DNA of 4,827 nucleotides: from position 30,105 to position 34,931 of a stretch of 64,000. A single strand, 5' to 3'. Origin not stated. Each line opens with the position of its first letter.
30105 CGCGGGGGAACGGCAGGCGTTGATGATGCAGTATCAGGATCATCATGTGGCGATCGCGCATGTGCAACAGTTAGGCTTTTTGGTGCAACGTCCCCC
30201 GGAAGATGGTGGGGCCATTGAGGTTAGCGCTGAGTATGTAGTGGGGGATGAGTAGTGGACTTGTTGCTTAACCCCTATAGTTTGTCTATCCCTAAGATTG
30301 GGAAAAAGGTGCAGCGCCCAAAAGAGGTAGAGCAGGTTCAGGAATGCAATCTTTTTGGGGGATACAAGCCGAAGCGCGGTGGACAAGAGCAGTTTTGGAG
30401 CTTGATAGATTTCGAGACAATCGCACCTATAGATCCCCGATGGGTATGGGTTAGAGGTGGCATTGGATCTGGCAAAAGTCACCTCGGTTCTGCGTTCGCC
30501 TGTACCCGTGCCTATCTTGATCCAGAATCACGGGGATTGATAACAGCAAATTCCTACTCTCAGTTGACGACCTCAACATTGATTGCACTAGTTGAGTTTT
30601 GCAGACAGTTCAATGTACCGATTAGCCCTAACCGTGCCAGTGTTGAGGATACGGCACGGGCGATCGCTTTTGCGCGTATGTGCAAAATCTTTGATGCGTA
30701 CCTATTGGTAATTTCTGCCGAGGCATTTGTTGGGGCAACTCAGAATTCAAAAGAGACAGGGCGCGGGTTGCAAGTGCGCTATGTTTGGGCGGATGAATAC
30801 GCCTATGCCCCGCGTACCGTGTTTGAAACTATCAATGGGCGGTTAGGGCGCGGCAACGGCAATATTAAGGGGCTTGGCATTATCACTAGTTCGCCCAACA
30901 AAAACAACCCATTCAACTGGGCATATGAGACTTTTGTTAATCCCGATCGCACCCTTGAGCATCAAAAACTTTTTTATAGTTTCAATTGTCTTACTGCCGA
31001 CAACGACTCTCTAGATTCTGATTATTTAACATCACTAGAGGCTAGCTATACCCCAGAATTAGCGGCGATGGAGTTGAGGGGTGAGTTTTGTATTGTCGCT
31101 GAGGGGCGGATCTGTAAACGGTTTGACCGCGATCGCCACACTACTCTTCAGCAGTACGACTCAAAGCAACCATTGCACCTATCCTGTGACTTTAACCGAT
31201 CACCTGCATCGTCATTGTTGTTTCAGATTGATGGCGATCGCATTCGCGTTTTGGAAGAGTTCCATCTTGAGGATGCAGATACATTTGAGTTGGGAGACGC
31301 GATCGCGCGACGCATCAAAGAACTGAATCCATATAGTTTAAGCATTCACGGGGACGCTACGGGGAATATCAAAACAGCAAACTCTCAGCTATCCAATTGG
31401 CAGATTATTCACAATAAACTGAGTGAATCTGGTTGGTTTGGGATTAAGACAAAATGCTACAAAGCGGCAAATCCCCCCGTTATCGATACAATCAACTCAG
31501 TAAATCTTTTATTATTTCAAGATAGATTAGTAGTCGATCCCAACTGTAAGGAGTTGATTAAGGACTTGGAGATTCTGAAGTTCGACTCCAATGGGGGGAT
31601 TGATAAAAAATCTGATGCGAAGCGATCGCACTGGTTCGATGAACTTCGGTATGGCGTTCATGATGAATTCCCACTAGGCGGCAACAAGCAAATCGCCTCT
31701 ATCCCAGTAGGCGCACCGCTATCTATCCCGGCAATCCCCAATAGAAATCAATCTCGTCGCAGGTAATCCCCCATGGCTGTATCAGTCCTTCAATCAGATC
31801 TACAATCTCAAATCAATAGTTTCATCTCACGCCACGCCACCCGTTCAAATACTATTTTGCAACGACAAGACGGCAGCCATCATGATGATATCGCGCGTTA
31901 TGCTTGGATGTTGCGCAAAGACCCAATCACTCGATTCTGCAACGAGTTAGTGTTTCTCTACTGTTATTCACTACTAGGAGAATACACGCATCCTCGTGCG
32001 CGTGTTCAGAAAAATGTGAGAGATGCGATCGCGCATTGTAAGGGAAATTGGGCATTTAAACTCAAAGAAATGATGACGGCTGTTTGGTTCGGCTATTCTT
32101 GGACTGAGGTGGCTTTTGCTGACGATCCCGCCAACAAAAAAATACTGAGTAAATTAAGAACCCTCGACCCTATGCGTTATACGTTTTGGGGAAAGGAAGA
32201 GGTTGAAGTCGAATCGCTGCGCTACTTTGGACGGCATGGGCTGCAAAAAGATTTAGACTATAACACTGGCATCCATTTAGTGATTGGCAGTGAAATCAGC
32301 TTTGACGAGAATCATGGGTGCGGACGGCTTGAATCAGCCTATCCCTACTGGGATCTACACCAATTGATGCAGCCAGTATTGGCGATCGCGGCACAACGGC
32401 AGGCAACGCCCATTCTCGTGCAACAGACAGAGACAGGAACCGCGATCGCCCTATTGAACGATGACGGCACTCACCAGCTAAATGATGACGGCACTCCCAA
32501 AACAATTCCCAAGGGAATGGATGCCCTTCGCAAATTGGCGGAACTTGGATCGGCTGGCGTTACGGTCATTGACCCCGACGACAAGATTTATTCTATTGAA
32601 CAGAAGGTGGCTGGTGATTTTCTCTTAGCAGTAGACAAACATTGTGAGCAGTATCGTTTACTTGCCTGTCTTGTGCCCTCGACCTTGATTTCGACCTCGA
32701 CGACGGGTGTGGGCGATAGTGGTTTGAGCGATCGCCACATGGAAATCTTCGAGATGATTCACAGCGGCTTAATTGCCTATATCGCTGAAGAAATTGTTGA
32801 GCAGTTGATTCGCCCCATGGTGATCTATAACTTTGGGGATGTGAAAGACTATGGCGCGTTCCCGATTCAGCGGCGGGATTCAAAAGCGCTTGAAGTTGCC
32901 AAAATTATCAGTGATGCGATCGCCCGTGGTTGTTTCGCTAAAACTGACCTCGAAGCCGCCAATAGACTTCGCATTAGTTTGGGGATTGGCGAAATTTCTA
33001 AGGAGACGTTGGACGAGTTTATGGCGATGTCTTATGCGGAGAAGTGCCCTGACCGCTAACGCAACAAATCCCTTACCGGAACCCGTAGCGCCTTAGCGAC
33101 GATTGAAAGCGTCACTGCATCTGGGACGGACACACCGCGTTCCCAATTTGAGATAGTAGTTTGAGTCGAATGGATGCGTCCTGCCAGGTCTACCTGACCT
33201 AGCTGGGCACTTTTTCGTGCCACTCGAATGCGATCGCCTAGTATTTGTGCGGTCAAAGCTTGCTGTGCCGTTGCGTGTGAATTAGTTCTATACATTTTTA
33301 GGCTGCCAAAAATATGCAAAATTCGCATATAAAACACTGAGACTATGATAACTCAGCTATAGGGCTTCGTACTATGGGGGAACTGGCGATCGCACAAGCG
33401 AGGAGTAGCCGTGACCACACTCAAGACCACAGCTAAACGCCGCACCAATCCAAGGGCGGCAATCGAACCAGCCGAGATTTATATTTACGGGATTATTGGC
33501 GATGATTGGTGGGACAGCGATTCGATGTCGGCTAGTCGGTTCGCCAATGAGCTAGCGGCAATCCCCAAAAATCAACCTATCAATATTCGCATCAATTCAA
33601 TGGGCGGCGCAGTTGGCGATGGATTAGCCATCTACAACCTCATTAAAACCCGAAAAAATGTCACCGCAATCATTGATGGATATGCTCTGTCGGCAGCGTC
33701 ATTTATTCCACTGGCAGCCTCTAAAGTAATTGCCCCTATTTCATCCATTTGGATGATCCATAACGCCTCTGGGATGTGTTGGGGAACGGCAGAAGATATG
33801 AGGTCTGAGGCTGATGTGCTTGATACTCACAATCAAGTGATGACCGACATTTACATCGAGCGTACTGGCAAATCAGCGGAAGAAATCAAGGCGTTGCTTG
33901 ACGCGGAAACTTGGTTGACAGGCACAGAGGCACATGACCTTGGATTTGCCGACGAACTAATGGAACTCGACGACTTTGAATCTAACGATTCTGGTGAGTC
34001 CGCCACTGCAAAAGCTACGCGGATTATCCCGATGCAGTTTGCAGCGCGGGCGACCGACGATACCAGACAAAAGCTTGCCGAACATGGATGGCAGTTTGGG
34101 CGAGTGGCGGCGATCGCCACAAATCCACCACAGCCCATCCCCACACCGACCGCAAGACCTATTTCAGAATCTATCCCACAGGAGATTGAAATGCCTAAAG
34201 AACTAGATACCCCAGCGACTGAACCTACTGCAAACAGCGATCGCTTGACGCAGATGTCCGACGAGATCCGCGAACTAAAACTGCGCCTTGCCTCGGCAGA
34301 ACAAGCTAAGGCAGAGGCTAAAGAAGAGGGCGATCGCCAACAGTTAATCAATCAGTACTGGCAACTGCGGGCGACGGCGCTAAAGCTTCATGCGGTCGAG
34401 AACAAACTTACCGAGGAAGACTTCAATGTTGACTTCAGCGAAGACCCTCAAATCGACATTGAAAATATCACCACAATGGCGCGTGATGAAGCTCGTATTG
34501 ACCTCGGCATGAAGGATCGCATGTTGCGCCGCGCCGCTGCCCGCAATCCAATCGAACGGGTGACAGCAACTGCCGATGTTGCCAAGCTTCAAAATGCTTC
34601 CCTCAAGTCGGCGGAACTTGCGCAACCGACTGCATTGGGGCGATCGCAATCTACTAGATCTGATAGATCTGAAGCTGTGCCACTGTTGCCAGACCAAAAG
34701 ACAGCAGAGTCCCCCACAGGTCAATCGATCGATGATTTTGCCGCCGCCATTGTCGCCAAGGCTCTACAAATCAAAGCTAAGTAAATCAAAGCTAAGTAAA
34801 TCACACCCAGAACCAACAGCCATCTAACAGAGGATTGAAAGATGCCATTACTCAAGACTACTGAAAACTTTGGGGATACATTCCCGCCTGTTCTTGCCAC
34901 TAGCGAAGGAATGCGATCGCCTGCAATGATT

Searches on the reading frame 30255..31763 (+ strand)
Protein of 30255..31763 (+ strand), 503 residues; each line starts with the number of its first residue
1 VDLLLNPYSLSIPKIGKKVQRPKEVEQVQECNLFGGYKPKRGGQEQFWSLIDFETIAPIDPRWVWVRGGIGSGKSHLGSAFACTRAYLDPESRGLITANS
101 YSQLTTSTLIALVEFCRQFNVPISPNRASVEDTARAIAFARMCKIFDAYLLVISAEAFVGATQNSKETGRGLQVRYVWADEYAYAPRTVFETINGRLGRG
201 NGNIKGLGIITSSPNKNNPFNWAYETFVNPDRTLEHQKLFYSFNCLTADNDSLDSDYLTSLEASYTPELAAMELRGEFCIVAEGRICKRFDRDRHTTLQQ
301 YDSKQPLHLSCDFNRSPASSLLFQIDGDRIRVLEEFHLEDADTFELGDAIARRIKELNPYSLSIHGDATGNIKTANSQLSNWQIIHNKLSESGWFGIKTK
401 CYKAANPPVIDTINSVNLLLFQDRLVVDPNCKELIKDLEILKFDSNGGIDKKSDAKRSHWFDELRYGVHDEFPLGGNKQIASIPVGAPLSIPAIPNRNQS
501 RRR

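Call 16: search_protein_families(library=phrogs, proteins=[window:30255-31763:+], max_evalue=0.00001)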
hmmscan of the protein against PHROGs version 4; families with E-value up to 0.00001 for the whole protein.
window:30255-31763:+ (503 aa): 4 families
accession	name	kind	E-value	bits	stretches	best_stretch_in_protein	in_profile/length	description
phrog_2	-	head and packaging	4.4e-36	125.9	1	37-475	264-596/807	terminase large subunit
phrog_10250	-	head and packaging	8.7e-20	72.4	1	263-474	3-218/228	terminase large subunit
phrog_38319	-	unknown function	3.7e-12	47.2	1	217-317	161-263/271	-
phrog_979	-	head and packaging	3.3e-07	30.4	1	64-230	169-320/642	terminase large subunit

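Call 44: find_related_loci(query=window:30255-31763:+, collection=viral_contigs, flank=10000)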
Query window:30255-31763:+ (503 aa) in viral_contigs; peptide patterns used: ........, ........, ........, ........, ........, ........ (x = any residue, [..] = any of these).
21 stretches matched a pattern; 6 encode a relative of the query (tblastn E <= 1e-3); 6 distinct loci.
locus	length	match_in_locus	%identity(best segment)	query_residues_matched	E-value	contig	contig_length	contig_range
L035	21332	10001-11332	49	36-473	9e-135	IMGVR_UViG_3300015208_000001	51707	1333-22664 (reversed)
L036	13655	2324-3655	49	36-473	9e-135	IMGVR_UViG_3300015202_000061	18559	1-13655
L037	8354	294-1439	30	68-471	1e-33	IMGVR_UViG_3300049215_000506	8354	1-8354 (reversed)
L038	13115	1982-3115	29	68-466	3e-31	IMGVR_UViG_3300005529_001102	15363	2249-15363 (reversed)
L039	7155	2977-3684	26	247-472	2e-11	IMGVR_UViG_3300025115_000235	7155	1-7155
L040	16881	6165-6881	24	247-472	2e-9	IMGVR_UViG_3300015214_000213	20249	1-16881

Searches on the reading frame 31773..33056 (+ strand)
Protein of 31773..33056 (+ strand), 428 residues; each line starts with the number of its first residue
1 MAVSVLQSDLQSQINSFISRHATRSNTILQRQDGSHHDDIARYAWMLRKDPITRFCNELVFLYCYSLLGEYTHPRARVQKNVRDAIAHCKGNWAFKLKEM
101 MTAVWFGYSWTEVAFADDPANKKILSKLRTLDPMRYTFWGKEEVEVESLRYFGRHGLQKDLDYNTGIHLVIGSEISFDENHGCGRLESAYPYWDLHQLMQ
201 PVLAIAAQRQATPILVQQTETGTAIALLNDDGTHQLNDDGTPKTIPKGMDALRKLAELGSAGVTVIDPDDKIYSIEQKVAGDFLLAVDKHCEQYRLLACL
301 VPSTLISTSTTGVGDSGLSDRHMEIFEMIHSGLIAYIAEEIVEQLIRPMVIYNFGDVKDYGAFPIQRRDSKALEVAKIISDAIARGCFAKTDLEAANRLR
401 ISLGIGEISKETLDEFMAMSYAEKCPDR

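Call 16: search_protein_families(library=phrogs, proteins=[window:31773-33056:+], max_evalue=0.00001)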
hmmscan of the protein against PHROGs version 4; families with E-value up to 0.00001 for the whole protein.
window:31773-33056:+ (428 aa): 1 family
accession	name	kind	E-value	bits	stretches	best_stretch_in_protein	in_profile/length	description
phrog_113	-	head and packaging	4.9e-10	39.2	1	77-372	111-382/1272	portal protein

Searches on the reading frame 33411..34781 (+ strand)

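Call 16: search_protein_families(library=phrogs, proteins=[window:33411-34781:+], max_evalue=0.00001)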
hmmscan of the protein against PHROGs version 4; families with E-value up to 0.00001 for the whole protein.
window:33411-34781:+ (457 aa): 11 families
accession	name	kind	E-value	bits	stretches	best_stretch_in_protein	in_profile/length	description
phrog_94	-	head and packaging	1.3e-62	214.2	1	16-358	76-397/622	head maturation protease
phrog_133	-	head and packaging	7.3e-56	191.1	1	19-352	18-286/668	head maturation protease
phrog_2976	-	head and packaging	7e-55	188.3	1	15-332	15-311/394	head maturation protease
phrog_1684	-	head and packaging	4.3e-49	168.5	1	4-220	22-240/284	head maturation protease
phrog_3348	-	unknown function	3.9e-46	159.1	1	18-260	35-272/386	-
phrog_53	-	head and packaging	3.1e-30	106.9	1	18-401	74-439/583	head maturation protease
phrog_1827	-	other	1.9e-14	54.5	1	48-176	46-175/202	ATP-dependent protease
phrog_33547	-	unknown function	2.2e-12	47.7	1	25-182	4-157/357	-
phrog_13984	-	unknown function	2.3e-09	38.5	1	20-111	31-118/123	-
phrog_20705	-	head and packaging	9.9e-09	35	1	57-185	213-347/690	virion structural protein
phrog_23753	-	head and packaging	4.8e-07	30.7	1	56-184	43-172/298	head maturation protease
